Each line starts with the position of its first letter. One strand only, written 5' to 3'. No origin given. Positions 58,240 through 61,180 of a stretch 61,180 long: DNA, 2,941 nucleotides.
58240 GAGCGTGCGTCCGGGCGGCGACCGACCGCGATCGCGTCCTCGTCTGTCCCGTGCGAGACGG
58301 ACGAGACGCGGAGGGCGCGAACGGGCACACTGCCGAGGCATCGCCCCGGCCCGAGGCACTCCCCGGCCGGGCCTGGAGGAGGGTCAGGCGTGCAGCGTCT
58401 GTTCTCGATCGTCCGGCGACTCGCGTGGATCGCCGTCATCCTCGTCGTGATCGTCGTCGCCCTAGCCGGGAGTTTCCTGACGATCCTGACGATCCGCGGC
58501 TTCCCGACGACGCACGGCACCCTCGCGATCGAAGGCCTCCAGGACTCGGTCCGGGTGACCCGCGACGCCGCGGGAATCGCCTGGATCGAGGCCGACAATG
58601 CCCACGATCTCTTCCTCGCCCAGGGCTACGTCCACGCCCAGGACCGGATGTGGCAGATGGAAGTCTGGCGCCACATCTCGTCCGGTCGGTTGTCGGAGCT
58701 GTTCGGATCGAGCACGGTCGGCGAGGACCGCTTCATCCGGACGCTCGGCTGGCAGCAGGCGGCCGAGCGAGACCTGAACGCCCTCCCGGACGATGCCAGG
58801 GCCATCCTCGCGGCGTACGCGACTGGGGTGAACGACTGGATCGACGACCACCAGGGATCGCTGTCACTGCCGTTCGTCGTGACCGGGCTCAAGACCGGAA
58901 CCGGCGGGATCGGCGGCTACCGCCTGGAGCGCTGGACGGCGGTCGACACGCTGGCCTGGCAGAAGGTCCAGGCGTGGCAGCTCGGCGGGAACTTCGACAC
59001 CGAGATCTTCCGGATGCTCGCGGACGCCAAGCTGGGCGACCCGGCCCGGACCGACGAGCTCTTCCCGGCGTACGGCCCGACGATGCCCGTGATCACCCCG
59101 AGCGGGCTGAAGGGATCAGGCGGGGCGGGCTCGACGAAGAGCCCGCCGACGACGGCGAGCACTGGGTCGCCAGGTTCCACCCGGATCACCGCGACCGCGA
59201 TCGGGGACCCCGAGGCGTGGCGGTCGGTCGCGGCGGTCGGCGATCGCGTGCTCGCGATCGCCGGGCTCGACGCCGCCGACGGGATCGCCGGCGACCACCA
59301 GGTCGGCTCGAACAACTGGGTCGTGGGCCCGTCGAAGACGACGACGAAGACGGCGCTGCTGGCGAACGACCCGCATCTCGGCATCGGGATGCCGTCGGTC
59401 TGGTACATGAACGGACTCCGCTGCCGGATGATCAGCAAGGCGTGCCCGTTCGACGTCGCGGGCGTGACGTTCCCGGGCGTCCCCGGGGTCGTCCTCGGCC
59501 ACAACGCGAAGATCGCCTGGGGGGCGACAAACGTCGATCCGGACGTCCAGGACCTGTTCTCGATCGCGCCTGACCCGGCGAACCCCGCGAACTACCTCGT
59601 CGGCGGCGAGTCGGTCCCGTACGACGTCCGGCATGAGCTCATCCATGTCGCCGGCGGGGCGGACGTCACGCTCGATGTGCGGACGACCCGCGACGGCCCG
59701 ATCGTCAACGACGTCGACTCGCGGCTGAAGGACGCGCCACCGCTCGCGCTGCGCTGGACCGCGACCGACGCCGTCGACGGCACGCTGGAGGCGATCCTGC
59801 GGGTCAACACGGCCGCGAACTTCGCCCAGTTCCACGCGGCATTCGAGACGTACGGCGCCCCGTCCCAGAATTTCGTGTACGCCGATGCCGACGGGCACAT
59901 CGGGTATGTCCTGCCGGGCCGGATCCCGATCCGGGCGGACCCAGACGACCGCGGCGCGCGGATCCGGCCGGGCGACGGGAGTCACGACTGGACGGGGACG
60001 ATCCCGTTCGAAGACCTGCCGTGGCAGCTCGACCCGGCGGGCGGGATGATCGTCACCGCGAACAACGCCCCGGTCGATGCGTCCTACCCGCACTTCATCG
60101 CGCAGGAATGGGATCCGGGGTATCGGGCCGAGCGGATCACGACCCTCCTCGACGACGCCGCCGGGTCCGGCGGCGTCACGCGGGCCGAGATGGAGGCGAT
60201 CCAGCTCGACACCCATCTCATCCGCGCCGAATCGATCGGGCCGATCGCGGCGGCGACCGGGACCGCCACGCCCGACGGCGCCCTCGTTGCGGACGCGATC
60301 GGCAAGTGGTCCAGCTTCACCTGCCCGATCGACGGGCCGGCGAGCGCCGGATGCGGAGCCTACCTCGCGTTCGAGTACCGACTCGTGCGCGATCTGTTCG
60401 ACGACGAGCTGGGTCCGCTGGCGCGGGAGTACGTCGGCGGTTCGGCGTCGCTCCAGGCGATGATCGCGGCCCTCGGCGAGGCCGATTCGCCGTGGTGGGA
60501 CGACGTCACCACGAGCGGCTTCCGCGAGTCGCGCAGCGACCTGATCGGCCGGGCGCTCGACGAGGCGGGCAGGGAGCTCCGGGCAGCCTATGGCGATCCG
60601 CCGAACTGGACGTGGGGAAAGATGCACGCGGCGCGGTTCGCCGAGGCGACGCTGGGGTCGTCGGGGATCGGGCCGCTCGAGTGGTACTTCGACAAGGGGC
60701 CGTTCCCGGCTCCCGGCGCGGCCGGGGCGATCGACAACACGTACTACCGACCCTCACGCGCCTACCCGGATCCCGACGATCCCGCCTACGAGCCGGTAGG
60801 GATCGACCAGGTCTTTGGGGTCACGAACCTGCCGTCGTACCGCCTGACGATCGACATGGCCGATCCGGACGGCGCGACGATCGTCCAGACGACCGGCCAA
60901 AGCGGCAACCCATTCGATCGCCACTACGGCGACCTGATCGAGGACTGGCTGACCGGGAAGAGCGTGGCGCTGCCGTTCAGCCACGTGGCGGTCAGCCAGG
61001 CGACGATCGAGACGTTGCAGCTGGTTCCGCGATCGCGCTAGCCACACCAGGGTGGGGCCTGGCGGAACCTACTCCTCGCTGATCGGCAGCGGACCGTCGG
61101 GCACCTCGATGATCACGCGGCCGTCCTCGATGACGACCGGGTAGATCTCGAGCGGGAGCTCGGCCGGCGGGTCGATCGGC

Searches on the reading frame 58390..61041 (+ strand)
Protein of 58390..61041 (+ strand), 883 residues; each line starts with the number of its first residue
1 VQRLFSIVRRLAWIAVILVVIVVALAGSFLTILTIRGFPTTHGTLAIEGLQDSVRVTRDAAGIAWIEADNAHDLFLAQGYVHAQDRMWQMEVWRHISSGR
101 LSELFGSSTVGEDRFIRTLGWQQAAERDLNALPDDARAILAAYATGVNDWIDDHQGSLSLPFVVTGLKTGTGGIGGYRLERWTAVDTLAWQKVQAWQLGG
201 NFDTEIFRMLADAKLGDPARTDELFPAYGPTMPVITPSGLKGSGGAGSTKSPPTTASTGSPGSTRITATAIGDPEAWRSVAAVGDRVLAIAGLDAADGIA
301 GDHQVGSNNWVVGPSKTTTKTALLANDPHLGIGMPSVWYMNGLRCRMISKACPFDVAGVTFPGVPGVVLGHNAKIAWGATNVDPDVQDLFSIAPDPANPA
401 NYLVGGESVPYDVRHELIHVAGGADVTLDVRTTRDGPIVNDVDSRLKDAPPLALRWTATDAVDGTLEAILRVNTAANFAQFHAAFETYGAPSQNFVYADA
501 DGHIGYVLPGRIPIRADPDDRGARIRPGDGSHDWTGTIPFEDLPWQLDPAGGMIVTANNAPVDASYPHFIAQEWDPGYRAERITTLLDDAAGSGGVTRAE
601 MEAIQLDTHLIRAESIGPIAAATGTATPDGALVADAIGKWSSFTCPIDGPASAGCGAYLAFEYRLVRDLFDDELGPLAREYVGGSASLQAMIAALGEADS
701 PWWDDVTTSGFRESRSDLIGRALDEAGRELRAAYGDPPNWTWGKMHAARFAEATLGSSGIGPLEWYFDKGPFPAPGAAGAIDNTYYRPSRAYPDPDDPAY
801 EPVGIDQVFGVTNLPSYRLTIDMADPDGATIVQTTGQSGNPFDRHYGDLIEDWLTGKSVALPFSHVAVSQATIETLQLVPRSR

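Call 85: search_protein_families(library=pfam, proteins=[window:58390-61041:+], max_evalue=0.001)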
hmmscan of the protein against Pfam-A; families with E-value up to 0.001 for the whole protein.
window:58390-61041:+ (883 aa): 1 family
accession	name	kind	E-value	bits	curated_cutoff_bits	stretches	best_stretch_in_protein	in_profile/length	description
PF01804.23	Penicil_amidase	-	1.7e-208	695.4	21.3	1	53-868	1-673/675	Penicillin amidase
